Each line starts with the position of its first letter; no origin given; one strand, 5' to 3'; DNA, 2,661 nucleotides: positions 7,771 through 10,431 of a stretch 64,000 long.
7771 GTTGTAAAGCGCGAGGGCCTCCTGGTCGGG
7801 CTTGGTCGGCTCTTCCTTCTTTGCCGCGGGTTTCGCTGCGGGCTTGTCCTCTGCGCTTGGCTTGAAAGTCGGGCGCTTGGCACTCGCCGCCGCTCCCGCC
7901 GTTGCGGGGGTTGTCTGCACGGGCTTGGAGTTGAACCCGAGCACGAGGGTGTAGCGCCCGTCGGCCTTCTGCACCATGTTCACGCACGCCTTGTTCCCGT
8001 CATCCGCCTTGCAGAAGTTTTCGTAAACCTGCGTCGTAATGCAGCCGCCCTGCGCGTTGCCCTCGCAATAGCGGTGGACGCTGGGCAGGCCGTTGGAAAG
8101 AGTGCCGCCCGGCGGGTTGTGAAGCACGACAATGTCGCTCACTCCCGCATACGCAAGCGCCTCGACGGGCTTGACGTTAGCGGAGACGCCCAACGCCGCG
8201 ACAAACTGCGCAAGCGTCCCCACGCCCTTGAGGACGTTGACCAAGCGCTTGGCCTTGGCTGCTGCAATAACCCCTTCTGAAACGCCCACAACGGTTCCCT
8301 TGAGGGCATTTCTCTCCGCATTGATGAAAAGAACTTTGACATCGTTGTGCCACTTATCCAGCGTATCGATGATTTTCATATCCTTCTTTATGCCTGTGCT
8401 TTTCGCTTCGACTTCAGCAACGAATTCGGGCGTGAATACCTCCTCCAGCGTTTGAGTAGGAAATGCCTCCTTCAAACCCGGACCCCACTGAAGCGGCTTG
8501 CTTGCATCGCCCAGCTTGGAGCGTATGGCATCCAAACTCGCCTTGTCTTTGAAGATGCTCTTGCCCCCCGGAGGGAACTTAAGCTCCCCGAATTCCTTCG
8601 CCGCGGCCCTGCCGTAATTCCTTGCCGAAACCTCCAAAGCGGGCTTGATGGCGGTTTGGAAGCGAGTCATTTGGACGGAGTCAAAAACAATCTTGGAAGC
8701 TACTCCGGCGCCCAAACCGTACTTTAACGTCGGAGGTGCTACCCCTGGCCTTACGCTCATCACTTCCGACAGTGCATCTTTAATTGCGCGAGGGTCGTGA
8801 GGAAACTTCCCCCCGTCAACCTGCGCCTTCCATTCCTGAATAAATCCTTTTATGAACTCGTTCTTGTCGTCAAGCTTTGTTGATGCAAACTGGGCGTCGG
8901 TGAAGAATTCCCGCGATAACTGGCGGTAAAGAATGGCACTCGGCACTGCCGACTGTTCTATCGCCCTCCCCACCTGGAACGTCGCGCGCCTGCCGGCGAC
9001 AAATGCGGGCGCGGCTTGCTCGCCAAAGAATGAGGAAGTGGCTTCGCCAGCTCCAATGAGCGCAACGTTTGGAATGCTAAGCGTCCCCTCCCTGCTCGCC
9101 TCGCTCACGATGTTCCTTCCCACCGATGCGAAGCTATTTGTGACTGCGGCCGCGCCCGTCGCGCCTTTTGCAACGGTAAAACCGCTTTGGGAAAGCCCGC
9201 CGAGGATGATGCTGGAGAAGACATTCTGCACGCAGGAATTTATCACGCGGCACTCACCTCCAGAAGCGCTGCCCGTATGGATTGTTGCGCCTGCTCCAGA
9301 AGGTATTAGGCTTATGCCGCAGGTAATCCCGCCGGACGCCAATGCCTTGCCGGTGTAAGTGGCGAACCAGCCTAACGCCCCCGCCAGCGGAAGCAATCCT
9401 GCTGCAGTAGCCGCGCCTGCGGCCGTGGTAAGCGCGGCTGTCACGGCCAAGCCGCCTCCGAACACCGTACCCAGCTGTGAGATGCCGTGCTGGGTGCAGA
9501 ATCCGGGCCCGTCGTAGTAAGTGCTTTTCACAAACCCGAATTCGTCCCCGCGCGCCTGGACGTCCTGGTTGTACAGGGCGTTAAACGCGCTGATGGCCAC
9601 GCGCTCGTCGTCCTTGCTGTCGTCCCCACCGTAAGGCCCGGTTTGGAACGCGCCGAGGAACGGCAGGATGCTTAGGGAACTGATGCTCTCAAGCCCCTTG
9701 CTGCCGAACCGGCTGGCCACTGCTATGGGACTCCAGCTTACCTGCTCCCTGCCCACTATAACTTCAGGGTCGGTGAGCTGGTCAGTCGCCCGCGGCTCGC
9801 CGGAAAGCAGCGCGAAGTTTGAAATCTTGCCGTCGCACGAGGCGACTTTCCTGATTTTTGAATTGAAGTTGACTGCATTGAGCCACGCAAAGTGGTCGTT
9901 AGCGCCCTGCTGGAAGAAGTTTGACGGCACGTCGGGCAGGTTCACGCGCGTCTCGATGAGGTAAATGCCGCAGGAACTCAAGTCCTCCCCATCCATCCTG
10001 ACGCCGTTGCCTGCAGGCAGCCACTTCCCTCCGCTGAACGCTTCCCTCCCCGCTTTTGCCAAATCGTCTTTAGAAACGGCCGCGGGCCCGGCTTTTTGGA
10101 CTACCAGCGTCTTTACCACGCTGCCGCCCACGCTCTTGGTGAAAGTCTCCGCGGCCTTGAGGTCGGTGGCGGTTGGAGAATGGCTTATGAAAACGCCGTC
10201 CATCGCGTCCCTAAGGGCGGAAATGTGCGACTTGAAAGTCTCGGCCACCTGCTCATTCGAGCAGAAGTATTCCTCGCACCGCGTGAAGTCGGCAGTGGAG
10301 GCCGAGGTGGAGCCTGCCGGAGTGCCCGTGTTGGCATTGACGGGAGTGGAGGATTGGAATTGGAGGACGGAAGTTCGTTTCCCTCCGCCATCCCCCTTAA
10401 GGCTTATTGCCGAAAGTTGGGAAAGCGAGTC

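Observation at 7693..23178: Single 15.5-kb ORF encoding a 5,161-aa membrane-anchored, repeat-built, cysteine-rich giant protein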

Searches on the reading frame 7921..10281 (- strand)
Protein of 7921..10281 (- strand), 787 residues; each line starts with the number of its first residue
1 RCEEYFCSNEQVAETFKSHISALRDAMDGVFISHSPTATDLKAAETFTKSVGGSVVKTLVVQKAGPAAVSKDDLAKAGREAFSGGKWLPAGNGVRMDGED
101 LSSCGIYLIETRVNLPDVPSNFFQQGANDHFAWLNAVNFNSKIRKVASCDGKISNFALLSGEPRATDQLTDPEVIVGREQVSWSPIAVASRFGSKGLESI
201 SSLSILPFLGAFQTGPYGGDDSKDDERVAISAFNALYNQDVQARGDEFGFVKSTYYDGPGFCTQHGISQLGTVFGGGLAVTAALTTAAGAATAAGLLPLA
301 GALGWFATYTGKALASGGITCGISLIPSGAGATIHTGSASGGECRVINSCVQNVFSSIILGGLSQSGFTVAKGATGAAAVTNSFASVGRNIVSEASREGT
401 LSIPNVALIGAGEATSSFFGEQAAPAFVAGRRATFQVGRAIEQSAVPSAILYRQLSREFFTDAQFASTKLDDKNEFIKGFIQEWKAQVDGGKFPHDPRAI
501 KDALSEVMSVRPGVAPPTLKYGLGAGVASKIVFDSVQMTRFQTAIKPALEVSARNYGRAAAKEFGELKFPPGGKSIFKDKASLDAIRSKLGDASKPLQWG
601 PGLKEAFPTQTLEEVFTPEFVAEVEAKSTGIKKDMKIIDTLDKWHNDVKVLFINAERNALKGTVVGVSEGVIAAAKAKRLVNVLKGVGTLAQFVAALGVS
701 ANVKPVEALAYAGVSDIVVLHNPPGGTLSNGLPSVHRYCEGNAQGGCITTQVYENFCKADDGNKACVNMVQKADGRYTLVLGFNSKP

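Call 45: find_homologous_proteins(query=A3, max_evalue=0.001)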
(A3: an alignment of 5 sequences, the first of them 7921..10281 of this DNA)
Query A3 (5 sequences): 8000 candidates shared short words with the query, none scored E <= 0.001.

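Call 77: predict_structure(alignment_id=A8)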
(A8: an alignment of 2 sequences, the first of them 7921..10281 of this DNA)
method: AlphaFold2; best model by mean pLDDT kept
length: 787 residues; sequences in the alignment: 2
mean_pLDDT: 29.7   pTM: 0.23
mean pLDDT of the five models: 29.7, 29.2, 26.8, 25.7, 25.5
residues with pLDDT >= 90: 0; 70-90: 0; 50-70: 6; < 50: 781
segments of 3 or more residues with pLDDT < 50: 1-580, 589-787
pLDDT, mean of each block of 10 residues (from residue 1): 32 40 40 33 35 33 32 34 25 30 44 44 39 46 43 24 22 23 24 24 21 22 25 26 24 22 25 23 21 23 23 24 23 24 26 28 24 26 31 26 25 27 29 22 21 29 32 39 41 34 32 23 26 29 33 34 33 36 51 45 35 41 32 27 31 28 22 25 29 31 25 27 27 24 26 28 31 33 27
secondary structure, 60 per line:
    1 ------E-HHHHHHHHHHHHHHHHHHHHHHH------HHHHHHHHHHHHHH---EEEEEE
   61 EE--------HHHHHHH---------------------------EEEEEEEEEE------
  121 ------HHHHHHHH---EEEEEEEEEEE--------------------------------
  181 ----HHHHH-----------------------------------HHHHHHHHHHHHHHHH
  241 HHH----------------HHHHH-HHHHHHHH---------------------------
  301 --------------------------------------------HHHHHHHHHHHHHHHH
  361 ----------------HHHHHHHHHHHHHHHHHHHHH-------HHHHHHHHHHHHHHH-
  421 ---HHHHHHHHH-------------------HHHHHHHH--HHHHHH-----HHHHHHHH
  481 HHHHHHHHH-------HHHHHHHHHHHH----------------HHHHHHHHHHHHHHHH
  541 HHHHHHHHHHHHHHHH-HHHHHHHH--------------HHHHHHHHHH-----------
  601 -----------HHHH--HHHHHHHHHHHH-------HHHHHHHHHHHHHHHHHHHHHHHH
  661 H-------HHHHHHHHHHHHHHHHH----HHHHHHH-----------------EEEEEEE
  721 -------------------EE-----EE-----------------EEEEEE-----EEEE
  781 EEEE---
elements in order (helices of 4 or more, strands of 3 or more residues): H9-31 H38-51 E55-62 H71-77 E105-114 H127-134 E138-148 H185-189 H225-243 H260-264 H266-273 H345-360 H377-397 H405-419 H424-432 H452-459 H462-467 H473-489 H497-508 H525-556 H558-565 H580-589 H612-615 H618-629 H637-661 H669-685 H690-696 E714-720 E766-771 E777-784

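Call 78: search_solved_structures(query=A3, max_evalue=1)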
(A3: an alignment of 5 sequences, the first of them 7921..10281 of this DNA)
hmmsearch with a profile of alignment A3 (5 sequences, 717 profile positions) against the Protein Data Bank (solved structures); distinct sequences matched with E-value up to 1: 9.
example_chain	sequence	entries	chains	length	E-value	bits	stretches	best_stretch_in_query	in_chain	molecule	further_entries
7swn_H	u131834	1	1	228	0.033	15.9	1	184-289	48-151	G32A4 Fab heavy chain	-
3frv_A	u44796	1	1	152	0.038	15.7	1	485-589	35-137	Charged multivesicular body protein 3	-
7zcg_A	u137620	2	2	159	0.079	14.6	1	487-589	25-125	Charged multivesicular body protein 3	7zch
2gd5_A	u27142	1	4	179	0.084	14.5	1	486-589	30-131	Charged multivesicular body protein 3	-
7e3k_D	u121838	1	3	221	0.11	14.2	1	222-289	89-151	13G9 heavy chain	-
1phs_A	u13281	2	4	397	0.14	13.8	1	435-614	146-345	PHASEOLIN, BETA-TYPE PRECURSOR | PHASEOLIN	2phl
3frt_A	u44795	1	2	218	0.15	13.7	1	486-589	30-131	Charged multivesicular body protein 3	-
4eq9_A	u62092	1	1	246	0.51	12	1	539-592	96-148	ABC transporter substrate-binding protein-amino acid transport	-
8htu_E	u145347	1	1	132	0.91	11.1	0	360-411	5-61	Photosystem I reaction center subunit IV, chloroplastic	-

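Call 88: search_protein_families(library=pfam, alignment_id=A3, max_evalue=5)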
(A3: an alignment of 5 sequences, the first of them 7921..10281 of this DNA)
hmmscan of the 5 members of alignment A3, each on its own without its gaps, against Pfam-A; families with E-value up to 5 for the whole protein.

A. member 1, window:7921-10281:- (787 aa): 1 family
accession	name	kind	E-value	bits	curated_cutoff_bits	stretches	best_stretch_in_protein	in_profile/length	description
PF00619.27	CARD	-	0.027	14.9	23.9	1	613-658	28-73/85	Caspase recruitment domain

B. families by the number of members that match (of 5 scanned): 3 families
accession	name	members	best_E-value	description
PF00619.27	CARD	1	0.027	Caspase recruitment domain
PF13708.11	DUF4942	1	0.2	Domain of unknown function (DUF4942)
PF15622.11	CENP_C_N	1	0.38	Kinetochore assembly subunit CENP-C N-terminal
